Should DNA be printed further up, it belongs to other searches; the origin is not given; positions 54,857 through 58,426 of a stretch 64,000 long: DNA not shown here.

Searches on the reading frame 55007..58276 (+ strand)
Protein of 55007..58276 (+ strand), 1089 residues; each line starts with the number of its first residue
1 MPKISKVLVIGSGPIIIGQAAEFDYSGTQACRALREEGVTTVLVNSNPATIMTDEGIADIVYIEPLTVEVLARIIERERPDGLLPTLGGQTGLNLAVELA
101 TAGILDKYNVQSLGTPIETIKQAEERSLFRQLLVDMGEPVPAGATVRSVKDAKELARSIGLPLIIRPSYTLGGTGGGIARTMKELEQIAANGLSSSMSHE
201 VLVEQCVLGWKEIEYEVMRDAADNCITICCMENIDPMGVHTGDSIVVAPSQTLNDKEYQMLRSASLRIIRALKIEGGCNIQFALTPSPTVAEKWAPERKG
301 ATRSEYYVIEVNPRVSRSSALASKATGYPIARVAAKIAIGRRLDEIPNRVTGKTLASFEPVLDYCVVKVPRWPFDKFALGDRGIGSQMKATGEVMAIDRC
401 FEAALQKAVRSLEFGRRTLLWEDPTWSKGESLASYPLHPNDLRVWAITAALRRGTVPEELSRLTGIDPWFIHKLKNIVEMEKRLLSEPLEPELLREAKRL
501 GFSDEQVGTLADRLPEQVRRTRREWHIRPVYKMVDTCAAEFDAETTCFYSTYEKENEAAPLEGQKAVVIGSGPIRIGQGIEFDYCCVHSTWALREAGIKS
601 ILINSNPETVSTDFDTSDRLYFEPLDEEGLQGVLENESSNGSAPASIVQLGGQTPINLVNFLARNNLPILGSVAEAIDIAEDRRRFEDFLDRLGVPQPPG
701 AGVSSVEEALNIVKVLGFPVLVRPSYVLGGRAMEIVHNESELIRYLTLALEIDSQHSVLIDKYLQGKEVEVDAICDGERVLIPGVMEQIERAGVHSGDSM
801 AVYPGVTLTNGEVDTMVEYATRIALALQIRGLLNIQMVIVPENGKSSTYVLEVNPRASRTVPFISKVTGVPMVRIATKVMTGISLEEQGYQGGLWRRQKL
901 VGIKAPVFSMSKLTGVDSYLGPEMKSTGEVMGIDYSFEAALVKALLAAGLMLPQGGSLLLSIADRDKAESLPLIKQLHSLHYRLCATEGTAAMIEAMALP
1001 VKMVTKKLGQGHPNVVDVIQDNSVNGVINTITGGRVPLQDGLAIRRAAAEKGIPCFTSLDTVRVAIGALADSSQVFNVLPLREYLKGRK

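Call 78: search_protein_families(library=ncbifam, proteins=[window:55007-58276:+], max_evalue=1e-10)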
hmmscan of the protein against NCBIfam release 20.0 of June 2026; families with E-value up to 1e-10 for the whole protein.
window:55007-58276:+ (1089 aa): 24 families
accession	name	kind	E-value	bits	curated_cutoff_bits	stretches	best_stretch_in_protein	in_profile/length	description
NF003671.0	PRK05294.1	equivalog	0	1462.9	599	1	3-1073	6-1050/1058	carbamoyl-phosphate synthase large subunit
TIGR01369.1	CPSaseII_lrg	equivalog_domain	0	1434.2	1027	1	3-1068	5-1051/1052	carbamoyl-phosphate synthase (glutamine-hydrolyzing) large subunit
TIGR01235.1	pyruv_carbox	equivalog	1.5e-25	88.9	1114.45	2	666-888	99-326/1143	pyruvate carboxylase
NF006406.0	PRK08654.1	equivalog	3e-25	88.7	739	1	662-886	95-321/499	acetyl-CoA carboxylase biotin carboxylase subunit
NF004085.0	PRK05586.1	equivalog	1.3e-24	86.9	723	1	664-886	97-322/448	acetyl-CoA carboxylase biotin carboxylase subunit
NF053643.1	Ddl_archaea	equivalog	1.4e-24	86.8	500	1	593-870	18-285/367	putative pseudomurein biosynthesis ATP-grasp protein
NF006367.0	PRK08591.1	subfamily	2.2e-24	86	597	1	660-886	93-322/451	acetyl-CoA carboxylase biotin carboxylase subunit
NF006286.0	PRK08462.1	equivalog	4.5e-24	85.1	740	1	657-888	92-326/445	acetyl-CoA carboxylase biotin carboxylase subunit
NF009471.0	PRK12833.1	equivalog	1.1e-23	83.5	686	1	669-886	105-325/467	acetyl-CoA carboxylase biotin carboxylase subunit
NF005525.0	PRK07178.1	equivalog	2.6e-22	79.1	768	1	101-345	90-321/471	acetyl-CoA carboxylase biotin carboxylase subunit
NF009554.0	PRK12999.1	equivalog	4.1e-21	74.6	965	0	110-345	104-327/1147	pyruvate carboxylase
TIGR00514.1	accC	equivalog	4.4e-21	75.2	626.5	1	658-886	91-322/449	acetyl-CoA carboxylase biotin carboxylase subunit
NF010623.0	PRK14016.1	subfamily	4.8e-20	71.3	877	0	123-209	212-297/871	cyanophycin synthetase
NF009402.0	PRK12767.1-1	equivalog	9.1e-20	70.7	218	1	663-863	97-282/329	carbamoyl phosphate synthase-like protein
NF002378.0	PRK01372.1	subfamily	9.7e-19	67.2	243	0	666-860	84-269/305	D-alanine--D-alanine ligase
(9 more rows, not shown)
